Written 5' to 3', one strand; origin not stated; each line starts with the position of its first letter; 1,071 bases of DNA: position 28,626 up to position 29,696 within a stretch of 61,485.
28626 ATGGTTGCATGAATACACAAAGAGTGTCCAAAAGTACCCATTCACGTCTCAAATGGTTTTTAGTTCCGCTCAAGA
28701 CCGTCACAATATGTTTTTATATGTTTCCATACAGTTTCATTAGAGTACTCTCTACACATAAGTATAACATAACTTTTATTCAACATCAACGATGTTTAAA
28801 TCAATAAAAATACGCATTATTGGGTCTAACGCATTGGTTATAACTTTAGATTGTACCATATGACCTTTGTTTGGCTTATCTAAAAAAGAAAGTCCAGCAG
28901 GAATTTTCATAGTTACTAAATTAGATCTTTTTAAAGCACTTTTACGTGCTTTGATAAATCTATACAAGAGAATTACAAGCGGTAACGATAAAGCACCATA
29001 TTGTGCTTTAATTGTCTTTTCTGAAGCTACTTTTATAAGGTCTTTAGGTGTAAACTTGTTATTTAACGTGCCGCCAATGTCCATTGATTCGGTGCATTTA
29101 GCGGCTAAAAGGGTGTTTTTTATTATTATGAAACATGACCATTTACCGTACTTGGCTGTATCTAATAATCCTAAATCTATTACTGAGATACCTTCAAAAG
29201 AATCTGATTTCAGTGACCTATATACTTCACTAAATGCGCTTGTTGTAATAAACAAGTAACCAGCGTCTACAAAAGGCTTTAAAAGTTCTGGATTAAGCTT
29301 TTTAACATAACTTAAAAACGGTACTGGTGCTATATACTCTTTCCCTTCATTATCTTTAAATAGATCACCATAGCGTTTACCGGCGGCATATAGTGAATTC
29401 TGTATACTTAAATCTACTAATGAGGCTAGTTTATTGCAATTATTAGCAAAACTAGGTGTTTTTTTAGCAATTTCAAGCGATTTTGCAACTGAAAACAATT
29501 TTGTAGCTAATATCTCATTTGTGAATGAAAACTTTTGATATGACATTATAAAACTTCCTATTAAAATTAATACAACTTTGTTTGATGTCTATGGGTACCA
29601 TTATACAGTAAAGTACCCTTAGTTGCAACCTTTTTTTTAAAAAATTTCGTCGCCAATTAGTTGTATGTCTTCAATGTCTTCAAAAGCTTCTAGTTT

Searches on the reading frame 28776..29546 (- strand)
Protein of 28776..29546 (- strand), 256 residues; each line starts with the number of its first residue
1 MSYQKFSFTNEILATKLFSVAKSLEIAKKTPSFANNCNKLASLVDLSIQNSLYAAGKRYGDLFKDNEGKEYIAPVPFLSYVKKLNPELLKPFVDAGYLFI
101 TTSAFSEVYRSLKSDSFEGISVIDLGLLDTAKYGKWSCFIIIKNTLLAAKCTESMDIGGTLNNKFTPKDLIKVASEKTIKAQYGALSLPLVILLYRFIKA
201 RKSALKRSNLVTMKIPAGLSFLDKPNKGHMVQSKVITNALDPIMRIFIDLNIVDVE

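Call 9: search_protein_families(library=pfam, proteins=[window:28776-29546:-], max_evalue=0.01)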
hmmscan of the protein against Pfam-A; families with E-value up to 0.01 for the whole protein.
window:28776-29546:- (256 aa): 0 families

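Call 10: search_protein_families(library=phrogs, proteins=[window:28776-29546:-], max_evalue=0.001)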
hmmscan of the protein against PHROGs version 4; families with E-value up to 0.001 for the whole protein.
window:28776-29546:- (256 aa): 0 families

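Call 15: find_homologous_proteins(query=window:28776-29546:-)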
Query window:28776-29546:- (256 aa): 1 proteins with E <= 0.001 among 806 candidates.
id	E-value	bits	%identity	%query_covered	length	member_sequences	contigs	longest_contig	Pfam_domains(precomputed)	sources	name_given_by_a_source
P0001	9.8e-161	551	100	100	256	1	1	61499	-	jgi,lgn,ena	-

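Call 22: find_encoding_contigs(protein=P0001, flank=3000, max_places=6)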
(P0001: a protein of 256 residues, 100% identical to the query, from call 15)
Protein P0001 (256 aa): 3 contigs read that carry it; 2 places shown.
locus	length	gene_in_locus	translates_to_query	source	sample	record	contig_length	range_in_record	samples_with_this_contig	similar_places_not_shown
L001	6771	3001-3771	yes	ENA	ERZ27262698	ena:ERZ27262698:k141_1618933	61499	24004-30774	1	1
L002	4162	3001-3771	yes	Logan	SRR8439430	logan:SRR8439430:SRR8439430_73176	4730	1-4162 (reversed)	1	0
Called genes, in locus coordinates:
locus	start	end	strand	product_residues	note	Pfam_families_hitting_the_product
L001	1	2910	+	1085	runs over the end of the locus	PF13155:Toprim_2 (weak), PF04851:ResIII (weak), PF00270:DEAD (weak)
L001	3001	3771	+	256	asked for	-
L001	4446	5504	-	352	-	PF00268:Ribonuc_red_sm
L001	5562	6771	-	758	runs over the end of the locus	PF00317:Ribonuc_red_lgN, PF02867:Ribonuc_red_lgC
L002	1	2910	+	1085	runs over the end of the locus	PF13155:Toprim_2 (weak), PF04851:ResIII (weak), PF00270:DEAD (weak)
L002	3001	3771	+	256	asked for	-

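Call 30: search_solved_structures(query=window:28776-29546:-, max_evalue=1)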
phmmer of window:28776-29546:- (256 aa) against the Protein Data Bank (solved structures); distinct sequences matched with E-value up to 1: 2.
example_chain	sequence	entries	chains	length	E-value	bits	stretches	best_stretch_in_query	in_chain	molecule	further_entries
2rd5_A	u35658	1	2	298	0.24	14.3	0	73-106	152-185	Acetylglutamate kinase-like protein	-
4usj_A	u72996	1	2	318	0.28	14.1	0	73-106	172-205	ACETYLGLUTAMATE KINASE, CHLOROPLASTIC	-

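Call 35: search_protein_representatives(protein=window:28776-29546:-)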
Query: 256 residues. Proteins with E-value up to 0.001 (for the whole library): 5; up to 1e-10: 5; up to 1e-30: 1. The best 5 are listed.
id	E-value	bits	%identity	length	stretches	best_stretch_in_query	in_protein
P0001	3.1e-161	550.7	100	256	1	1-256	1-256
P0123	1.0e-15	74.5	33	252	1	57-253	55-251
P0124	6.3e-15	71.9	30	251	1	52-251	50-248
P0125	7.0e-14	68.5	32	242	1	50-229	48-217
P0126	1.2e-12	64.4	31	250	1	77-254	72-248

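Call 37: find_related_loci(query=A2, collection=viral_contigs, flank=10000)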
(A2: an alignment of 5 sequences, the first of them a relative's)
Query A2 (256 aa) in viral_contigs; peptide patterns used: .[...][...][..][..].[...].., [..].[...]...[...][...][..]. (x = any residue, [..] = any of these).
148 stretches matched a pattern, but none encodes a relative of the query by tblastn (E <= 1e-3).

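Call 39: find_related_loci(query=A2, collection=metagenome_contigs, flank=10000)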
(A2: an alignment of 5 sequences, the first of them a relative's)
Query A2 (256 aa) in metagenome_contigs; peptide patterns used: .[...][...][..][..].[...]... (x = any residue, [..] = any of these).
31 stretches matched a pattern, but none encodes a relative of the query by tblastn (E <= 1e-3).

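Call 40: find_related_loci(query=A2, collection=genome_contigs, flank=10000)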
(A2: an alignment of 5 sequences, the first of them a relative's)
Query A2 (256 aa) in genome_contigs; peptide patterns used: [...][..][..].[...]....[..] (x = any residue, [..] = any of these).
38 stretches matched a pattern, but none encodes a relative of the query by tblastn (E <= 1e-3).

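Call 41: list_cluster_members(proteins=[P0123, P0124, P0125, P0126])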
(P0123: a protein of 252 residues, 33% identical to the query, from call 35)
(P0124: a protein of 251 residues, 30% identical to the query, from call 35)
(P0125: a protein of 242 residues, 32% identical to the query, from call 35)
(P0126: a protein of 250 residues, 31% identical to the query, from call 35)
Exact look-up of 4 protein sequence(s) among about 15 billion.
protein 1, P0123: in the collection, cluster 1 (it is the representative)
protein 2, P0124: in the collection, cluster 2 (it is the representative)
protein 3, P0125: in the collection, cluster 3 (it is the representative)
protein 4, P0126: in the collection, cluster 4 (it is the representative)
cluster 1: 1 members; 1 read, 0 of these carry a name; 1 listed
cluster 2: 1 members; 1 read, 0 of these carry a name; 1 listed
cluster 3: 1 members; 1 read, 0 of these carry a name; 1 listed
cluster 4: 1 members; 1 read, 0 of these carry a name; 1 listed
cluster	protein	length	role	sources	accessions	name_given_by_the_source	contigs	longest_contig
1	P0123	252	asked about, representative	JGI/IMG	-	-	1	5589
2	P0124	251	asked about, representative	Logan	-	-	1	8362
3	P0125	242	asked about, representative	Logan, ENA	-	-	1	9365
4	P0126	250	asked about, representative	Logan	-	-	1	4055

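Call 42: find_encoding_contigs(protein=P0125, flank=10000)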
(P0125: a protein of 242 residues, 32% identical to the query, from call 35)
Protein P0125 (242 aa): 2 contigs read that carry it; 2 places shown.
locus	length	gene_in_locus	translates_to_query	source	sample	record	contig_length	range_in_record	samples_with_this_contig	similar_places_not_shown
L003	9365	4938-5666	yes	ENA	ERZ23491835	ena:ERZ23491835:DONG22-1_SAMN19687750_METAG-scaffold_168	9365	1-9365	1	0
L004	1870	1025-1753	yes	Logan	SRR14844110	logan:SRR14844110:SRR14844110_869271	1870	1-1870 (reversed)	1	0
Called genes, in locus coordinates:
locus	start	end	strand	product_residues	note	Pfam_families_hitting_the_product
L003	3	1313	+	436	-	?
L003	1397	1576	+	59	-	-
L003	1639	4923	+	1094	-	-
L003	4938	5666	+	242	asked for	-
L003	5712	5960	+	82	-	-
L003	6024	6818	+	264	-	-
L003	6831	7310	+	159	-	PF00692:dUTPase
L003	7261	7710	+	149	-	-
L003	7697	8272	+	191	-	-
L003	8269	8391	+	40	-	-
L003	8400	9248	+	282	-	-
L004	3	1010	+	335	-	?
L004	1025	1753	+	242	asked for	-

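Call 43: find_encoding_contigs(protein=P0124, flank=10000)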
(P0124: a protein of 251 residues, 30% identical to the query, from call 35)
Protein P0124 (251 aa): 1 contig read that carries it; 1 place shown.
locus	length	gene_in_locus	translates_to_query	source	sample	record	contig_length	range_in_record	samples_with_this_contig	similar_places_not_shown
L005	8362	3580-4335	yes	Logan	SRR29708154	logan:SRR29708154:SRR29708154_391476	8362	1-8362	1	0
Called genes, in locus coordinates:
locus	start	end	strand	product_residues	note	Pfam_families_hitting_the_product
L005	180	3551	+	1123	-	-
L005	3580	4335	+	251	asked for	-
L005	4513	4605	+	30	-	-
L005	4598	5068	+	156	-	-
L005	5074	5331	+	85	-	-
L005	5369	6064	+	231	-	-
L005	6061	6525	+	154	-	PF00692:dUTPase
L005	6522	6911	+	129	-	-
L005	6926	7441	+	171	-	-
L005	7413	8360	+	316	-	?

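Call 44: find_encoding_contigs(protein=P0123, flank=10000)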
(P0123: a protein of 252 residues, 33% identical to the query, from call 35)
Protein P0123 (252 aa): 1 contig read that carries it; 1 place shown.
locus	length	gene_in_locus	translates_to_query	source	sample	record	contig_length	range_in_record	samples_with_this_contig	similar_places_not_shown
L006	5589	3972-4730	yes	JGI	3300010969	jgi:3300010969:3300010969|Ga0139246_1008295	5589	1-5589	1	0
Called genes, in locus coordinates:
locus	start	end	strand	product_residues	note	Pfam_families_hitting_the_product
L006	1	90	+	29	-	?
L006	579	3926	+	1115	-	-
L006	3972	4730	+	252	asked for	-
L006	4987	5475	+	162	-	-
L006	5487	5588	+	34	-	?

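Call 45: find_encoding_contigs(protein=P0126, flank=10000)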
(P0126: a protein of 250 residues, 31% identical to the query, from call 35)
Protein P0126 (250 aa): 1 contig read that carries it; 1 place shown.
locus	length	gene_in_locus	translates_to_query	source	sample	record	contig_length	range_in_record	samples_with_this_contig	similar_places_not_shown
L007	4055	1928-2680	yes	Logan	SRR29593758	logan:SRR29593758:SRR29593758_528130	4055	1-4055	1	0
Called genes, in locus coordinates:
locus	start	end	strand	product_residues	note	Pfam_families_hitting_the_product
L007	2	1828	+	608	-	?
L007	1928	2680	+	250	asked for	-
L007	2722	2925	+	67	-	-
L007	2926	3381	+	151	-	-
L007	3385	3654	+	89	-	-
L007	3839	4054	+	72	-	?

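Call 53: predict_structure(alignment_id=A2)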
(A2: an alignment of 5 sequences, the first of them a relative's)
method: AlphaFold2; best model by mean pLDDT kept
length: 256 residues; sequences in the alignment: 5
mean_pLDDT: 59.3   pTM: 0.61
mean pLDDT of the five models: 59.3, 58.9, 58.3, 49.5, 48.1
residues with pLDDT >= 90: 0; 70-90: 84; 50-70: 103; < 50: 69
segments of 3 or more residues with pLDDT < 50: 1-34, 156-158, 203-232
pLDDT, mean of each block of 10 residues (from residue 1): 29 33 40 52 69 81 62 71 82 77 66 65 64 63 74 55 64 67 72 63 40 29 31 58 71 64
secondary structure, 60 per line:
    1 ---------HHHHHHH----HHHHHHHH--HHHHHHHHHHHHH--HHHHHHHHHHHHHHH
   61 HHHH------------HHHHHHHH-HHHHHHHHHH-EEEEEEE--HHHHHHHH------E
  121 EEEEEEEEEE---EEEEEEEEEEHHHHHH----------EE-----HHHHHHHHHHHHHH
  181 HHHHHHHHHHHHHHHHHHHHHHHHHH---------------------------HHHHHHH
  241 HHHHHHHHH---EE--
elements in order: H10-16 H21-28 H31-43 H46-64 H77-84 H86-95 E97-103 H106-113 E120-130 E134-143 H144-149 H167-206 H234-249

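Call 58: fold_search(model_id=the predicted structure, library=pdb)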
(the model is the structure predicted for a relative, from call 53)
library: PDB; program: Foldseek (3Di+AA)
matches with E <= 10: 1214; with E <= 0.001: 0
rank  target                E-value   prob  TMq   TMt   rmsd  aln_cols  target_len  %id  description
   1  1vm0_B                7.1e-01  0.05  0.11  0.19  10.6        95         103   13  X-RAY STRUCTURE OF GENE PRODUCT FROM ARABIDOPSIS THALIANA AT2G34160 (released 2004-08-31)
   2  3i3r_A                9.3e-01  0.08  0.13  0.08  14.4       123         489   12  X-ray structure dihydrofolate reductase/thymidylate synthase from babesia bovis at 2.35A resolution (released 2009-08-18)
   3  1cjk_B                1.0e+00  0.18  0.11  0.14   4.1        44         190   14  COMPLEX OF GS-ALPHA WITH THE CATALYTIC DOMAINS OF MAMMALIAN ADENYLYL CYCLASE: COMPLEX WITH ADENOSINE 5'-(ALPHA THIO)-T (released 1999-08-31)
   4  3kjr_B                1.2e+00  0.08  0.13  0.08  14.1       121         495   12  Crystal structure of dihydrofolate reductase/thymidylate synthase from Babesia bovis determined using SlipChip based m (released 2009-11-17)
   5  3nrr_B                1.2e+00  0.06  0.14  0.08  13.9       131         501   11  Co-crystal structure of dihydrofolate reductase-thymidylate synthase from Babesia bovis with dUMP, Raltitrexed and NAD (released 2010-07-14)
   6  3i3r_B                1.2e+00  0.05  0.13  0.09  14.4       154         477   10  X-ray structure dihydrofolate reductase/thymidylate synthase from babesia bovis at 2.35A resolution (released 2009-08-18)
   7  3uvj_B                1.3e+00  0.14  0.18  0.23  12.4       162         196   11  Crystal structure of the catalytic domain of the heterodimeric human soluble guanylate cyclase 1. (released 2011-12-28)
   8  3uvj_D                1.5e+00  0.20  0.14  0.17   3.4        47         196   19  Crystal structure of the catalytic domain of the heterodimeric human soluble guanylate cyclase 1. (released 2011-12-28)
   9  2uyc_A                1.6e+00  0.11  0.20  0.16  10.0       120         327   15  HhaI DNA methyltransferase R163N mutant complex with 13mer GCGC-GMGC oligonucleotide and SAH (released 2008-05-27)
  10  4v4r_AY               1.7e+00  0.04  0.12  0.10  24.0       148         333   14  Crystal structure of the whole ribosomal complex. (released 2014-07-09)
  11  3kjr_A                1.8e+00  0.06  0.13  0.08  14.3       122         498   12  Crystal structure of dihydrofolate reductase/thymidylate synthase from Babesia bovis determined using SlipChip based m (released 2009-11-17)
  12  9fl4_A                1.9e+00  0.16  0.19  0.24   7.9        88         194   17  compound 5b bound KMT9 crystal structure (released 2025-06-18)
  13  1cul_B                1.9e+00  0.13  0.11  0.15   4.0        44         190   14  COMPLEX OF GS-ALPHA WITH THE CATALYTIC DOMAINS OF MAMMALIAN ADENYLYL CYCLASE: COMPLEX WITH 2',5'-DIDEOXY-ADENOSINE 3'- (released 2001-01-10)
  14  4bts_AP               2.0e+00  0.03  0.14  0.21  13.8       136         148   15  THE CRYSTAL STRUCTURE OF THE EUKARYOTIC 40S RIBOSOMAL SUBUNIT IN COMPLEX WITH EIF1 AND EIF1A (released 2013-07-17)
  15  2z6q_A                2.1e+00  0.04  0.16  0.13  12.4       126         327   13  Ternary structure of Arg165Ala M.HhaI C5-Cytosine DNA methyltransferase with unmodified DNA and AdoHcy (released 2007-08-28)
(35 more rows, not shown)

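Call 81: search_solved_structures(query=A2, max_evalue=5)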
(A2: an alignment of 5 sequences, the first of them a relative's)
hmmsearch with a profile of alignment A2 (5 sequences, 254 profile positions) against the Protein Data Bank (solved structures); distinct sequences matched with E-value up to 5: 2.
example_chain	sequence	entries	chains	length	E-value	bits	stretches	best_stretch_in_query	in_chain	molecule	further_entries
3lkb_A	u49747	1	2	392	2.8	10.4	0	94-107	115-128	Probable branched-chain amino acid ABC transporter, amino acid binding protein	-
8qkd_A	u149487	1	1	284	3.7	10.1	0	4-51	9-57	sc-CC-5-24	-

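Call 83: list_cluster_members(proteins=[L003:1639-4920:+, L005:180-3548:+, L006:579-3923:+])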
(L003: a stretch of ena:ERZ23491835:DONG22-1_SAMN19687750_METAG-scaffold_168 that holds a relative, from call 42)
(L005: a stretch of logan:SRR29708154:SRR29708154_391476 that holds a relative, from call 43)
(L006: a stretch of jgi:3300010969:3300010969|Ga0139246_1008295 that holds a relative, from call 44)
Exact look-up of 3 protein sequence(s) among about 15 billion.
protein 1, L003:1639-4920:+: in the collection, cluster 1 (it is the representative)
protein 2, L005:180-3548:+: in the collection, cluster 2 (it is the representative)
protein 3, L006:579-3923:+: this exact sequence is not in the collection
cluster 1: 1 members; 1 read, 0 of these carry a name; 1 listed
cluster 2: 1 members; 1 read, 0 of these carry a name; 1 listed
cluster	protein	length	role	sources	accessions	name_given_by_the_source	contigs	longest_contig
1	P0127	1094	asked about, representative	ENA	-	-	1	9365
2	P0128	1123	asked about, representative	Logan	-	-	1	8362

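Call 87: search_protein_families(library=ncbifam, proteins=[window:28776-29546:-], max_evalue=0.1)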
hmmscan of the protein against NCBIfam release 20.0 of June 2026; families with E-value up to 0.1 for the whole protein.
window:28776-29546:- (256 aa): 0 families

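Call 109: search_protein_families(library=pfam, alignment_id=A2, max_evalue=5)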
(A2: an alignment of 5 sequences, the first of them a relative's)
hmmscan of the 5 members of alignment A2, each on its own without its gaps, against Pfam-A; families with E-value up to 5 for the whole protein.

A. member 1, P0001 (256 aa): 0 families

B. families by the number of members that match (of 5 scanned): 2 families
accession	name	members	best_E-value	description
PF21653.3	pulA_all-beta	1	0.096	Pullulanase, all-beta domain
PF21360.3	PylC-like_N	1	0.18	PylC-like, N-terminal domain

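Call 112: fold_search(model_id=the predicted structure, library=viral)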
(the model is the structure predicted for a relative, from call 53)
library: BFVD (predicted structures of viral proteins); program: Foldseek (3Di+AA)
matches with E <= 10: 249; with E <= 0.001: 0
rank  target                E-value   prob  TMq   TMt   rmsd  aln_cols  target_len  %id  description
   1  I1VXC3                4.0e-01  0.10  0.12  0.19  14.4       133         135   13  (no name in the UniProt tables at hand)
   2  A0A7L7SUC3            4.0e-01  0.05  0.14  0.13  20.6       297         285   11  (no name in the UniProt tables at hand)
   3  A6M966                5.0e-01  0.07  0.14  0.06  13.7        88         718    8  (no name in the UniProt tables at hand)
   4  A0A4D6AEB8            6.2e-01  0.47  0.22  0.44   5.4        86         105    9  (no name in the UniProt tables at hand)
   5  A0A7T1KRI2            6.5e-01  0.08  0.19  0.11  19.7       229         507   11  (no name in the UniProt tables at hand)
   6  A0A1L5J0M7            6.9e-01  0.13  0.19  0.05  15.3       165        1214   12  (no name in the UniProt tables at hand)
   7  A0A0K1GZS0            6.9e-01  0.04  0.10  0.09  24.3       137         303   10  Protein UL14 [Cynomolgus macaque cytomegalovirus strain Mauritius]
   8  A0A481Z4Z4            7.3e-01  0.09  0.19  0.09  16.6       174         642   13  C-5 cytosine-specific DNA methylase [Pithovirus LCPAC201]
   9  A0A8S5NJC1            8.2e-01  0.05  0.14  0.12  29.1       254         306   11  Uncharacterized protein [Siphoviridae sp. cttFh17]
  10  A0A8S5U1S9            8.6e-01  0.04  0.12  0.08  19.4       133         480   11  Cytosine specific methyltransferase [Siphoviridae sp. ctdHi7]
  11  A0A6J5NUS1            9.1e-01  0.30  0.18  0.43   3.8        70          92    8  Uncharacterized protein [uncultured Caudovirales phage]
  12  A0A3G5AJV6            9.1e-01  0.10  0.18  0.27  19.9       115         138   14  Uncharacterized protein [Solivirus sp.]
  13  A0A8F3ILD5            9.6e-01  0.10  0.15  0.24  16.6       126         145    8  Uncharacterized protein [Gordonia phage BoyNamedSue]
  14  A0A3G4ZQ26            1.0e+00  0.04  0.13  0.10  14.1       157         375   13  Inositol polyphosphate-related phosphatase domain-containing protein [Barrevirus sp.]
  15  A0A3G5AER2            1.1e+00  0.11  0.17  0.27   5.7        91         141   16  N-acetyltransferase domain-containing protein (Fragment) [Hyperionvirus sp.]
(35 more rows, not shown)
